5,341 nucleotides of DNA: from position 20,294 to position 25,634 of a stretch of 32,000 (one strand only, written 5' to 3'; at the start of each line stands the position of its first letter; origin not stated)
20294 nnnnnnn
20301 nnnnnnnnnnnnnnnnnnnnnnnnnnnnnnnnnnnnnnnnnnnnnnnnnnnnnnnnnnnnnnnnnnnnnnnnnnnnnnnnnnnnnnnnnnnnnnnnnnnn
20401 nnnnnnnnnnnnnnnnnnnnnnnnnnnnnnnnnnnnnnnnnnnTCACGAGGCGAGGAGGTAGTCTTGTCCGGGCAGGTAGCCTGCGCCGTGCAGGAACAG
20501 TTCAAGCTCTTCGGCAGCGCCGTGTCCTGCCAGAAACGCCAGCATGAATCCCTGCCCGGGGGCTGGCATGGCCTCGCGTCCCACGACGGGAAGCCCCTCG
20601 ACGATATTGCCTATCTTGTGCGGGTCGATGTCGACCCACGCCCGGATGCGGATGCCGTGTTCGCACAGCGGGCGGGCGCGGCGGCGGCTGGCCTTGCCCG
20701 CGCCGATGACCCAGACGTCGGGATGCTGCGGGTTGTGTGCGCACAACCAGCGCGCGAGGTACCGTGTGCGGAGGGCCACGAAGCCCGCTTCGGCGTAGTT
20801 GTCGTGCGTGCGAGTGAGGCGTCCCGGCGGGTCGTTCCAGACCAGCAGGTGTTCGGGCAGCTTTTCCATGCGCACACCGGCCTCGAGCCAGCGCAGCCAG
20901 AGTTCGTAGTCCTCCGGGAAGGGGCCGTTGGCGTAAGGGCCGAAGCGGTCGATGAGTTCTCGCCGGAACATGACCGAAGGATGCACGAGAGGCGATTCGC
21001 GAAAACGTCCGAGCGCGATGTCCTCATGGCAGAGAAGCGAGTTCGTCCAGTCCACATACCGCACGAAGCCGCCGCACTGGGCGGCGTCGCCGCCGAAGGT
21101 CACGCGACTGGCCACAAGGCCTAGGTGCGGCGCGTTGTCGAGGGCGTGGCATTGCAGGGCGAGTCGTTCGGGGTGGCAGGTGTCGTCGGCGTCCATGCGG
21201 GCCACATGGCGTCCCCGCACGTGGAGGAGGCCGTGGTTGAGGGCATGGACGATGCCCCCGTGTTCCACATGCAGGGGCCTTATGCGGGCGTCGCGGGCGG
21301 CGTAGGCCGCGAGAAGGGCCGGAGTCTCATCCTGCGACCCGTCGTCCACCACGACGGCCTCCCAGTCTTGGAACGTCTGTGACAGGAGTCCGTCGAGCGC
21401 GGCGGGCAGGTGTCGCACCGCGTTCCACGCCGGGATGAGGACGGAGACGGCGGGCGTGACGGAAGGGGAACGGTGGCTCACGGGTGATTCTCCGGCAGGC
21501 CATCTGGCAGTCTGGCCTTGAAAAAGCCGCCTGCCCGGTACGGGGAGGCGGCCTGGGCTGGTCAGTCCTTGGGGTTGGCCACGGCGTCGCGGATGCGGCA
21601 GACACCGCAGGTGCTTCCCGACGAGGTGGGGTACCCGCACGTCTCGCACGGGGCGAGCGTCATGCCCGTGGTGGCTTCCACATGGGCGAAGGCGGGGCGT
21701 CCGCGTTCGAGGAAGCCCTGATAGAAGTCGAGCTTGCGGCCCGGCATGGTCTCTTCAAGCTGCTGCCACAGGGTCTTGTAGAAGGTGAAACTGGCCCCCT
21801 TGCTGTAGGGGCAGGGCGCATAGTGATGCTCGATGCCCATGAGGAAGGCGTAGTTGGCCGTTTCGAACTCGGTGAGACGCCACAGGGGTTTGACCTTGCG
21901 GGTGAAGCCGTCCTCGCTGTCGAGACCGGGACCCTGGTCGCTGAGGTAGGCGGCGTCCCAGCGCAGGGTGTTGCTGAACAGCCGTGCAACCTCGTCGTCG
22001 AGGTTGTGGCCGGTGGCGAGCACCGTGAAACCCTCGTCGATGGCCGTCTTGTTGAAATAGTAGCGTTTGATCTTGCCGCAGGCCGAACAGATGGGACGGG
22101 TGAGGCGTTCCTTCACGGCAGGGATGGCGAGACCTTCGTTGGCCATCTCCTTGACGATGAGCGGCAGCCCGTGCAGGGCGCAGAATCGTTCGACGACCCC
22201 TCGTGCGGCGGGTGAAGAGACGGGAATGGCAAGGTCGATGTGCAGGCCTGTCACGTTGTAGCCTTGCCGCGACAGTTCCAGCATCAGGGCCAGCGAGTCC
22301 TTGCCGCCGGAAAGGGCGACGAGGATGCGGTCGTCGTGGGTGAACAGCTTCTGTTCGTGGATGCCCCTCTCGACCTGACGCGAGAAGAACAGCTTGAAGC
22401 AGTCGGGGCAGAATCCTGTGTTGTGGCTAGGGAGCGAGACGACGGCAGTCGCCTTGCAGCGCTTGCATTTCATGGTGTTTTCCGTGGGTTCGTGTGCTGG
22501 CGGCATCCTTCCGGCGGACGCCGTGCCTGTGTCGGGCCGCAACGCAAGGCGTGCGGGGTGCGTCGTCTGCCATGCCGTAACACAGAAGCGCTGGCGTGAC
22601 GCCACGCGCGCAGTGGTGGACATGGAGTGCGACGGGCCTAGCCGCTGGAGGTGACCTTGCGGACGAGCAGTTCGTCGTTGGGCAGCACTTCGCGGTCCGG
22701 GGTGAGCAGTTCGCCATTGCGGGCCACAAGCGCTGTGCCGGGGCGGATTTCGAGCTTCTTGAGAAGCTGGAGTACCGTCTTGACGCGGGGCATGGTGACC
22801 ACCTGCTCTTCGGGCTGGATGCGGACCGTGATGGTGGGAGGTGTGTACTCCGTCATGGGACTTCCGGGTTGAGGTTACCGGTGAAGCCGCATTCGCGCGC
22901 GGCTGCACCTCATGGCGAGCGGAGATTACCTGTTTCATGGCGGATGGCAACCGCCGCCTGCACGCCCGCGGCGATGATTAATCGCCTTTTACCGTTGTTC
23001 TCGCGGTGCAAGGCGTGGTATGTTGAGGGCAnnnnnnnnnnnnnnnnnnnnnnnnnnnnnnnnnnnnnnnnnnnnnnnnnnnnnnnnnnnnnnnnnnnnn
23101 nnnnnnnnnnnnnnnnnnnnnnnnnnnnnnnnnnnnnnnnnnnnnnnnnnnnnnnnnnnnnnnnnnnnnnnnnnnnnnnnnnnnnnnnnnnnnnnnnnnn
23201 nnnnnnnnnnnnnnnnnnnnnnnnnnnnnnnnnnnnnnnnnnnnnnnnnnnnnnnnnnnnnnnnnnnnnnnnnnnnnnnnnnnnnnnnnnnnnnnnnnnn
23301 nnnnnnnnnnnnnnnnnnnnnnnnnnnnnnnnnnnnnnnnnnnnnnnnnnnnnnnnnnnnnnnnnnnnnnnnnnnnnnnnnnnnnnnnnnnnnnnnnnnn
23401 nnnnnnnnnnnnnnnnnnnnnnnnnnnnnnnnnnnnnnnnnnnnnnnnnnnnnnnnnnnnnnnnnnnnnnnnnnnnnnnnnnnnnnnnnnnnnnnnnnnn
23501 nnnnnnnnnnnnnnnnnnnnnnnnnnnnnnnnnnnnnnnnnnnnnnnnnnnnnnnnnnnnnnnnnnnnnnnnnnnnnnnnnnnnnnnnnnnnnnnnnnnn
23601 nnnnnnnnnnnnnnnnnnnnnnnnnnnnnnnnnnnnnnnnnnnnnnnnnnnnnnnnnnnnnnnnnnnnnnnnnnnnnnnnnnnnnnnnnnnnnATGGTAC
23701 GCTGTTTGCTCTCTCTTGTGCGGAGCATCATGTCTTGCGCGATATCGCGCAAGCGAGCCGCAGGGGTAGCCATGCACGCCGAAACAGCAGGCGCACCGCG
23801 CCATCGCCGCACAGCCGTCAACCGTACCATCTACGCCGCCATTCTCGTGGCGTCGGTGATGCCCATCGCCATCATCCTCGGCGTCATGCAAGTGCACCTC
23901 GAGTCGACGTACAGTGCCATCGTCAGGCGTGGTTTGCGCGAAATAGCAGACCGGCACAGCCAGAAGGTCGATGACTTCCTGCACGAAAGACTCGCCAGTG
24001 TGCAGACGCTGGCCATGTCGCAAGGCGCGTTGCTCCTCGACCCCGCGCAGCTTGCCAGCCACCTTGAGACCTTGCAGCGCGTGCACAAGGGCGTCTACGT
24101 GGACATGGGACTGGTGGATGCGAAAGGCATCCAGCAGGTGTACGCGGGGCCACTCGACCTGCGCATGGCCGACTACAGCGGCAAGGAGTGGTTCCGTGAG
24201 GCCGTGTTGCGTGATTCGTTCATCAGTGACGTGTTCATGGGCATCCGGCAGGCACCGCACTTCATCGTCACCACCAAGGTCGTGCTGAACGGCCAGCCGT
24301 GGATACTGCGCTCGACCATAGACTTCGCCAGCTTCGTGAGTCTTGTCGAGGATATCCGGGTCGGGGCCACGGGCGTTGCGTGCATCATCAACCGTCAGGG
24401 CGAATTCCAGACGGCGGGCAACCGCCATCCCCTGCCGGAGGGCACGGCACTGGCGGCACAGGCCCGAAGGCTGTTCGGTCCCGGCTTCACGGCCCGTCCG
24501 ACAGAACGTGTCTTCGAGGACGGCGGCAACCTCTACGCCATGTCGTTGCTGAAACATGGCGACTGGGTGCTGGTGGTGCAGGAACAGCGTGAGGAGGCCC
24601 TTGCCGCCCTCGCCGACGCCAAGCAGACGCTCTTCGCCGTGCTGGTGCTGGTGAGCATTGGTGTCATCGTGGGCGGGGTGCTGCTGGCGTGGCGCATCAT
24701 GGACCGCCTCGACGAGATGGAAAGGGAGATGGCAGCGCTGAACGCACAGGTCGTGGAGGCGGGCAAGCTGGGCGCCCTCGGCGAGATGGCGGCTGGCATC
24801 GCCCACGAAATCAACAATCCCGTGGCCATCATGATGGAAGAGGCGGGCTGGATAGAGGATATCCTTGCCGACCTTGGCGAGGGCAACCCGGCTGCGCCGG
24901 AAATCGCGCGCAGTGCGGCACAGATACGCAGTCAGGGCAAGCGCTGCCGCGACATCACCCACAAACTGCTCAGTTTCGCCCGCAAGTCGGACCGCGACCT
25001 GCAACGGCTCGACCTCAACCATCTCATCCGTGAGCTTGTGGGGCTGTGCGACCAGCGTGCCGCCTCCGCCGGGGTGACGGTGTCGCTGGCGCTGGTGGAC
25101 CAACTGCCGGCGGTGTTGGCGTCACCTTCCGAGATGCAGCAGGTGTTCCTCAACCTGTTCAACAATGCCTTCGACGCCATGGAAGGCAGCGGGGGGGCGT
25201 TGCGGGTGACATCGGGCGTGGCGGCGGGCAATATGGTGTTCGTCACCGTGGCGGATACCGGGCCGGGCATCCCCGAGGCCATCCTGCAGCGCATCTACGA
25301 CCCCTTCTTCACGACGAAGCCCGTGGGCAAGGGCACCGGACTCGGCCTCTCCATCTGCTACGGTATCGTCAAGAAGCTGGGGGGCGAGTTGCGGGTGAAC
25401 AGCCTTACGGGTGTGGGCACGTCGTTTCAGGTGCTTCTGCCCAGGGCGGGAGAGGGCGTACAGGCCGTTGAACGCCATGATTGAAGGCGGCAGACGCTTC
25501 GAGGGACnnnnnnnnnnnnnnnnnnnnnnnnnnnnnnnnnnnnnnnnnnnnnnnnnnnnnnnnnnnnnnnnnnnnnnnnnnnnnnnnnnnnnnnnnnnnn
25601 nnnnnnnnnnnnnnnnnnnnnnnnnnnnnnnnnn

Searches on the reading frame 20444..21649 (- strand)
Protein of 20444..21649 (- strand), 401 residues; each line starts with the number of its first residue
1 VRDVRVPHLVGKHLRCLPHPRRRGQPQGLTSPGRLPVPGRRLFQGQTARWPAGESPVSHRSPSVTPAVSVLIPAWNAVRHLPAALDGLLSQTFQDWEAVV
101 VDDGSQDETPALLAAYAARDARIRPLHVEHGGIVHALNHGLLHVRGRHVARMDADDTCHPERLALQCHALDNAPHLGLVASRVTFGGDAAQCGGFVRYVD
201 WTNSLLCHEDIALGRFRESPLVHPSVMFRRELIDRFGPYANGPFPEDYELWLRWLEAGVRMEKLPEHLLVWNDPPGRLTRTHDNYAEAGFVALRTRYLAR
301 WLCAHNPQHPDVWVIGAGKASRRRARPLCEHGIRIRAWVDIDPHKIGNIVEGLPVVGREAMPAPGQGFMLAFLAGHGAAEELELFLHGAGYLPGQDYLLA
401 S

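Call 8: search_protein_families(library=pfam, proteins=[window:20444-21649:-])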
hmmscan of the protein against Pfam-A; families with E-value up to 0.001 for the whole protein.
window:20444-21649:- (401 aa): 2 families
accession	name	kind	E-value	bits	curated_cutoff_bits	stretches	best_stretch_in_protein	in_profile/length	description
PF00535.33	Glycos_transf_2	-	3.2e-28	99.2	23.3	1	69-234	1-165/168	Glycosyl transferase family 2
PF13641.12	Glyco_tranf_2_3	-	1.1e-15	58.8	27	1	66-302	1-228/230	Glycosyltransferase like family 2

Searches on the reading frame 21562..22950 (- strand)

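Call 8: search_protein_families(library=pfam, proteins=[window:21562-22950:-])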
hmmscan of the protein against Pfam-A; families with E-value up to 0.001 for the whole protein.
window:21562-22950:- (462 aa): 3 families
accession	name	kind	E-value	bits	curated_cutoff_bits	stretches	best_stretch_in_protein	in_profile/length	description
PF01171.26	ATP_bind_3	-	1.4e-10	41.7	27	1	209-328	2-117/182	PP-loop family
PF22082.2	TtuA_LIM_N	-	3.5e-10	40.2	27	1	161-185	1-25/26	2-thiouridine synthetase TtuA, N-terminal LIM domain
PF03054.22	tRNA_Me_trans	-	0.00059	20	20.6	0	208-240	2-34/202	tRNA methyl transferase HUP domain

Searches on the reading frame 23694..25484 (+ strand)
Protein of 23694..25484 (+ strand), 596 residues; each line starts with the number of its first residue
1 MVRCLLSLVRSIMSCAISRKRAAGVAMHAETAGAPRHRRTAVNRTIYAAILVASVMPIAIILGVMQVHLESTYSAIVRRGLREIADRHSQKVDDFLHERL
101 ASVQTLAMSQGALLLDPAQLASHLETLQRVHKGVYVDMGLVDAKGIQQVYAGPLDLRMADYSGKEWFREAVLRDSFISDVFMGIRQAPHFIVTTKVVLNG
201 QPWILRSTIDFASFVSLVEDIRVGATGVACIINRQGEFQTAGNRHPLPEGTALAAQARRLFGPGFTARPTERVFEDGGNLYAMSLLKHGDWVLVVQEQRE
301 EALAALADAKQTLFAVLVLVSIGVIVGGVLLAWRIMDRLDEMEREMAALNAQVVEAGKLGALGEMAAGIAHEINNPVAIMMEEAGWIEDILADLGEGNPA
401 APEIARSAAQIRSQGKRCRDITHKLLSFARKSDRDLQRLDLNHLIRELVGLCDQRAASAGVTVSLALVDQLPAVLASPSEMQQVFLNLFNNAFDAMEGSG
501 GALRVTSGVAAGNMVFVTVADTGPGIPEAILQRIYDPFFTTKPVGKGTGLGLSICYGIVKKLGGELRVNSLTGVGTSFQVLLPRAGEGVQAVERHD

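Call 8: search_protein_families(library=pfam, proteins=[window:23694-25484:+])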
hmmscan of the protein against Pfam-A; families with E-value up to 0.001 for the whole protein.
window:23694-25484:+ (596 aa): 3 families
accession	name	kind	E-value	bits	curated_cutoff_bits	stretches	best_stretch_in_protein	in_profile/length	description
PF02518.31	HATPase_c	-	5.1e-24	85.3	26.4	1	478-584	3-109/111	Histidine kinase-, DNA gyrase B-, and HSP90-like ATPase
PF02743.24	dCache_1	-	7.5e-12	45.7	45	1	75-246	5-194/240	Cache domain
PF00512.31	HisKA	-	8.4e-09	35.8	26.9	1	362-431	2-63/66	His Kinase A (phospho-acceptor) domain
